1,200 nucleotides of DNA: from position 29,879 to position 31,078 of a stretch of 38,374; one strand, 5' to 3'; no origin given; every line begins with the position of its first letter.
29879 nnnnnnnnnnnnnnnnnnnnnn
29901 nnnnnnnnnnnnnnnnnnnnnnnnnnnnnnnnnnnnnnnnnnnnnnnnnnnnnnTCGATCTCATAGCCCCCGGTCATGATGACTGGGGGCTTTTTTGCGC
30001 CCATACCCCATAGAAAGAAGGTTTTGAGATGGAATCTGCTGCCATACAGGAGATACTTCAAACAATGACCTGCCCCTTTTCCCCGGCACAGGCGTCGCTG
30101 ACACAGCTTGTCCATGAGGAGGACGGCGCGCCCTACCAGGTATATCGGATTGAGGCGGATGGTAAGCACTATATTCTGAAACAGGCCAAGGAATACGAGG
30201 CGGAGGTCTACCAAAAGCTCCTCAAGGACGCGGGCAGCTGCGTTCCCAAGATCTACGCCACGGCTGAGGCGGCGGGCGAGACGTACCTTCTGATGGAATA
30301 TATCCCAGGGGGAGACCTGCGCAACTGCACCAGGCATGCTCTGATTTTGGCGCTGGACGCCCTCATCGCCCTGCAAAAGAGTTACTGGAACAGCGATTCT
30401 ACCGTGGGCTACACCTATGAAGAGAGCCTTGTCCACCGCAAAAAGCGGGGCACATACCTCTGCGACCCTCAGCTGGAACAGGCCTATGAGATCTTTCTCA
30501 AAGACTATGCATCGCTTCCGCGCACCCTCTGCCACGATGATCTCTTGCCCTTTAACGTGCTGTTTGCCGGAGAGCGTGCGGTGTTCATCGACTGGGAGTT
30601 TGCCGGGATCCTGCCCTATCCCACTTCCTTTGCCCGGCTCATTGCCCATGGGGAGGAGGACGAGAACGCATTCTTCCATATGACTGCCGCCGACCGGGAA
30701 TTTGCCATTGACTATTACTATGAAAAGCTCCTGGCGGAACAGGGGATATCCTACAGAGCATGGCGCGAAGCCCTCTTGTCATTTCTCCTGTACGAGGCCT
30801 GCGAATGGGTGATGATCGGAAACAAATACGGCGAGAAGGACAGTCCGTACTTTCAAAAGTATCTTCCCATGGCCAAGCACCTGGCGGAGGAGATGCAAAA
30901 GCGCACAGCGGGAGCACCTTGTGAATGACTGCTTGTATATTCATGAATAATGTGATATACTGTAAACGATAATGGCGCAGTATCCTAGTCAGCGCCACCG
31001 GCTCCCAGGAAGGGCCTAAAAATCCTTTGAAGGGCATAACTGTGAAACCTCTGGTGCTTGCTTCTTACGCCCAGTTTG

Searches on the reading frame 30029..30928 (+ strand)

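Call 4: search_protein_families(library=pfam, proteins=[window:30029-30928:+], max_evalue=0.01)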
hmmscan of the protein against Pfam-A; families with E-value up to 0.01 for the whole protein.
window:30029-30928:+ (299 aa): 4 families
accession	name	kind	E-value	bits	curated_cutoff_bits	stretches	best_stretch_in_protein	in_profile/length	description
PF01636.29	APH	-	1e-15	58.6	23.2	1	37-223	12-229/239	Phosphotransferase enzyme family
PF01163.29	RIO1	-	0.0012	18.9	22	0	150-190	107-149/187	RIO domain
PF03881.20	Fructosamin_kin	-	0.0027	17.4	22.4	1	37-130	32-135/288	Fructosamine kinase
PF01633.27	Choline_kinase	-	0.0038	17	29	1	164-194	161-193/300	Choline/ethanolamine kinase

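Call 5: search_protein_families(library=ncbifam, proteins=[window:30029-30928:+], max_evalue=0.01)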
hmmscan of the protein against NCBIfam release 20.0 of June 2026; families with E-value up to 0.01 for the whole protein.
window:30029-30928:+ (299 aa): 8 families
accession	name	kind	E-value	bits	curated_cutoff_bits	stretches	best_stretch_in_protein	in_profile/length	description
NF041256.1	GntI_guanitoxin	equivalog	1.7e-05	24.3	357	1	148-194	158-203/282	guanitoxin biosynthesis pre-guanitoxin N-oxide kinase GntI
TIGR02721.1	ycfN_thiK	equivalog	8.6e-05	21.8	299.45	1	37-220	11-202/256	thiamine kinase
NF003558.0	PRK05231.1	equivalog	0.00015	20.9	271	1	132-193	153-216/322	homoserine kinase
NF033068.1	APH_3p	equivalog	0.00035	20.2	205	1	36-101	24-95/255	APH(3') family aminoglycoside O-phosphotransferase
NF038151.1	lanthi_synth_III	equivalog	0.00036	19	575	0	55-146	271-361/833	class III lanthionine synthetase LanKC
NF033065.0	APH_3p_IVa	exception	0.0016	17.9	530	0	66-99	67-100/262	aminoglycoside O-phosphotransferase APH(3')-IVa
NF047741.1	antiphage_MADS6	equivalog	0.0043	15.6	460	0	50-113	525-594/612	methylation-associated defense system protein kinase MAD6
TIGR03724.2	arch_bud32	equivalog_domain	0.0085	15.6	125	0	166-192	105-131/193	KEOPS complex kinase/ATPase Bud32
